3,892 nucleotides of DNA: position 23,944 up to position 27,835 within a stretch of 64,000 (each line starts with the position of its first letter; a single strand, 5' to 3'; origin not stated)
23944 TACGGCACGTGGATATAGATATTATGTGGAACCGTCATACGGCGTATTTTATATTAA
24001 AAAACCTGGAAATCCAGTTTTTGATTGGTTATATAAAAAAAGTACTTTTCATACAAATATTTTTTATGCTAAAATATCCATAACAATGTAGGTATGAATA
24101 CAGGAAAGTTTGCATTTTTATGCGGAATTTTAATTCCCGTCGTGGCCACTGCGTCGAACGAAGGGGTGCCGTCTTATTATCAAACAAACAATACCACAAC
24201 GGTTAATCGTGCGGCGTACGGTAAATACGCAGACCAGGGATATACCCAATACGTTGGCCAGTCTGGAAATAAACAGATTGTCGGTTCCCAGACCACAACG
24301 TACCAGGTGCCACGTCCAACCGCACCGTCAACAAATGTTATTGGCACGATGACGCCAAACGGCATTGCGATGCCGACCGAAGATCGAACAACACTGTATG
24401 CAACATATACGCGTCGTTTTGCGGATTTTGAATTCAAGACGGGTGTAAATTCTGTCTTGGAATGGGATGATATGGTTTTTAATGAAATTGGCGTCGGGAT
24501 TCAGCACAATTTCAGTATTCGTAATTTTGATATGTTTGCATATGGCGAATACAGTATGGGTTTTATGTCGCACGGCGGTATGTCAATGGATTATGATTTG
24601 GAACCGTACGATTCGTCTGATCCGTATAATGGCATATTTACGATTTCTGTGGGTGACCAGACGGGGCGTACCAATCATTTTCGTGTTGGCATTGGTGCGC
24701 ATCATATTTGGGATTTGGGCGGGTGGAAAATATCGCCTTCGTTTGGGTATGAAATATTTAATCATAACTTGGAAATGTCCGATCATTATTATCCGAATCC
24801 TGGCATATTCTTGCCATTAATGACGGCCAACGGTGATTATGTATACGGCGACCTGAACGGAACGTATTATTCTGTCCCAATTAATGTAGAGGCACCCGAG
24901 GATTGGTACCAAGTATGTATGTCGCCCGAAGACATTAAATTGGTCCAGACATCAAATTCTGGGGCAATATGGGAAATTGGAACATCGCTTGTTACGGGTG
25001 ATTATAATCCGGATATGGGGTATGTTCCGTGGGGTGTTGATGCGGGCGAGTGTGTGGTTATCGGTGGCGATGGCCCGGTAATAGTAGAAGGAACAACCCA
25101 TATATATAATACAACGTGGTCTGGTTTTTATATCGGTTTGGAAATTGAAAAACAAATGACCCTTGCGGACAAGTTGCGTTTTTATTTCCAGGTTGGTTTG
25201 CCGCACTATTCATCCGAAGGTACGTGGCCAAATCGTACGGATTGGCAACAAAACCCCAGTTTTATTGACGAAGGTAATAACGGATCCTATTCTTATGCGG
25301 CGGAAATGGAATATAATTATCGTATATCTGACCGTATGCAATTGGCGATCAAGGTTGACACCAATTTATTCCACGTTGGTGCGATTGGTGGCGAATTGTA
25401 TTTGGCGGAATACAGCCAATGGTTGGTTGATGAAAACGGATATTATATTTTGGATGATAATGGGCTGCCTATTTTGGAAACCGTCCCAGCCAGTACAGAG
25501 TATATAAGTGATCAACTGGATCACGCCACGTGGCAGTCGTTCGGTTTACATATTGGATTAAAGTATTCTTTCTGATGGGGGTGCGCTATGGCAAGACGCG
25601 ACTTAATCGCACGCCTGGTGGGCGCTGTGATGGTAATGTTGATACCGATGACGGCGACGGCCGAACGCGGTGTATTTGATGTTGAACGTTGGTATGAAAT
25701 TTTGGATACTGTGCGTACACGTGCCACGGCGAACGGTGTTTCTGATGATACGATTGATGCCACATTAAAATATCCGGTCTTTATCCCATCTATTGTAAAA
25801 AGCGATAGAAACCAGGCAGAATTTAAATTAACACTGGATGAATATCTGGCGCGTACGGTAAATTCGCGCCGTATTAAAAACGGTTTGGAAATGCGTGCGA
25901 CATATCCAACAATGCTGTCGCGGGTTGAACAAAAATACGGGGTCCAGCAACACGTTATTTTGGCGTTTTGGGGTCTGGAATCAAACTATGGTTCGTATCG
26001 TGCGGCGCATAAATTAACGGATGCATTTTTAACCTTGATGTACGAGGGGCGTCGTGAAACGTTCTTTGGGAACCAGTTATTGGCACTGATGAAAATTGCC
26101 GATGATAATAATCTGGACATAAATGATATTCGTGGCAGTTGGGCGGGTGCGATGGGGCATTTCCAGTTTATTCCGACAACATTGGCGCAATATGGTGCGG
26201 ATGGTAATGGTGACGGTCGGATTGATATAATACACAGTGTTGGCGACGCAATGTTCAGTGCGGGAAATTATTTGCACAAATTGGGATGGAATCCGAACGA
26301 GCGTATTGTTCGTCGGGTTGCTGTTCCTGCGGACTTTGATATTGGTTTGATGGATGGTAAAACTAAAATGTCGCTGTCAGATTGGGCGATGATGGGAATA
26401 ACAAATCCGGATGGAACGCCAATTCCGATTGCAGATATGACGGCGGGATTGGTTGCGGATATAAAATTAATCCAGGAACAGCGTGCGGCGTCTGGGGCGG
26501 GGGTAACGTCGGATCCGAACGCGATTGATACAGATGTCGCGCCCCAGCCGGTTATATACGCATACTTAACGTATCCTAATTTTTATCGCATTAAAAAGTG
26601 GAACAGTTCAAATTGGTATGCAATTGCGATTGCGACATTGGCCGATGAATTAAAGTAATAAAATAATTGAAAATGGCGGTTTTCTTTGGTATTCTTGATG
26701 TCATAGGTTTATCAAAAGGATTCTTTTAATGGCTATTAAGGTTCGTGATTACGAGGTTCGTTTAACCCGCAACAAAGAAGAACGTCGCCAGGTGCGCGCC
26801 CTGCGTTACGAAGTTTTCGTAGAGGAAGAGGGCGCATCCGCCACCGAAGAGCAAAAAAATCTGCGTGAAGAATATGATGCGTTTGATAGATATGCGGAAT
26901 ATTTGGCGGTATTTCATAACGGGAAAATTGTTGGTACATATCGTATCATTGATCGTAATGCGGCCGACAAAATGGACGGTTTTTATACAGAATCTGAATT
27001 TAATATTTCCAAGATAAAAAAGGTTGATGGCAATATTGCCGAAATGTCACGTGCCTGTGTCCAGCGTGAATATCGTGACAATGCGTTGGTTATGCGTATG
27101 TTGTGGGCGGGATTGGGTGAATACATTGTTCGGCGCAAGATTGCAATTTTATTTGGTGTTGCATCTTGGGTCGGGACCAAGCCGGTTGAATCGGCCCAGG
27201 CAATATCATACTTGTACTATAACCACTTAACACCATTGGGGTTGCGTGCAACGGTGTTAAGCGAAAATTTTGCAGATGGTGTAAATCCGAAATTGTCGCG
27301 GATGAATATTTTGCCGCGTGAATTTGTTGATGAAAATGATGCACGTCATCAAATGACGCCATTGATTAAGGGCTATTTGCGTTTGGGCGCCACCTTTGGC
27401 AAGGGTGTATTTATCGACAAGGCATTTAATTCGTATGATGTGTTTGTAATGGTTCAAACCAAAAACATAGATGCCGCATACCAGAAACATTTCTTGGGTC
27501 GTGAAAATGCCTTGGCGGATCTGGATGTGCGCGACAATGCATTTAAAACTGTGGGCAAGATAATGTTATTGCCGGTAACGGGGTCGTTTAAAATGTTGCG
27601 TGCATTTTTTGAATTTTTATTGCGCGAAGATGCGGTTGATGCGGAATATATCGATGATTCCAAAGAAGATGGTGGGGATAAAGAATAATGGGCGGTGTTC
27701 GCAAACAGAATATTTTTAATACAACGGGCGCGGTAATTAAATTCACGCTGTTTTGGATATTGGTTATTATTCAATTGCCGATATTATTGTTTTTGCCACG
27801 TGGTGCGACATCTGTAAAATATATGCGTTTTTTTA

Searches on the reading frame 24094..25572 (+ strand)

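Call 13: search_protein_families(library=pfam, proteins=[window:24094-25572:+], max_evalue=0.001)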
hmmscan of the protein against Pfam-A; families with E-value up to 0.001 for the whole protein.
window:24094-25572:+ (493 aa): 1 family
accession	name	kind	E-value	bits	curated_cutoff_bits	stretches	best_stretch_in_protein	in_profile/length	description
PF17251.8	Pom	-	7.5e-09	35.8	22.4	1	186-493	90-285/285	Protochlamydia outer membrane protein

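Call 52: search_protein_families(library=ncbifam, proteins=[window:24094-25572:+], max_evalue=0.01)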
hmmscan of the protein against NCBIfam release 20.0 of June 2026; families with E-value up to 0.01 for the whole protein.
window:24094-25572:+ (493 aa): 0 families

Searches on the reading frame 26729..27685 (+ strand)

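Call 13: search_protein_families(library=pfam, proteins=[window:26729-27685:+], max_evalue=0.001)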
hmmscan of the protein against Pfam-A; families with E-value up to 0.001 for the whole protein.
window:26729-27685:+ (319 aa): 3 families
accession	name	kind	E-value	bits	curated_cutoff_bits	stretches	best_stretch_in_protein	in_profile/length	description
PF13444.12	Acetyltransf_5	-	8.8e-27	94.2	22.4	1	25-126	1-102/102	Acetyltransferase (GNAT) domain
PF21926.2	FeeM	-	1.4e-06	28.7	27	1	22-126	2-102/158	N-acyl amino acid synthase FeeM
PF00765.23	Autoind_synth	-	0.00012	22.1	24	1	15-116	6-104/183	Autoinducer synthase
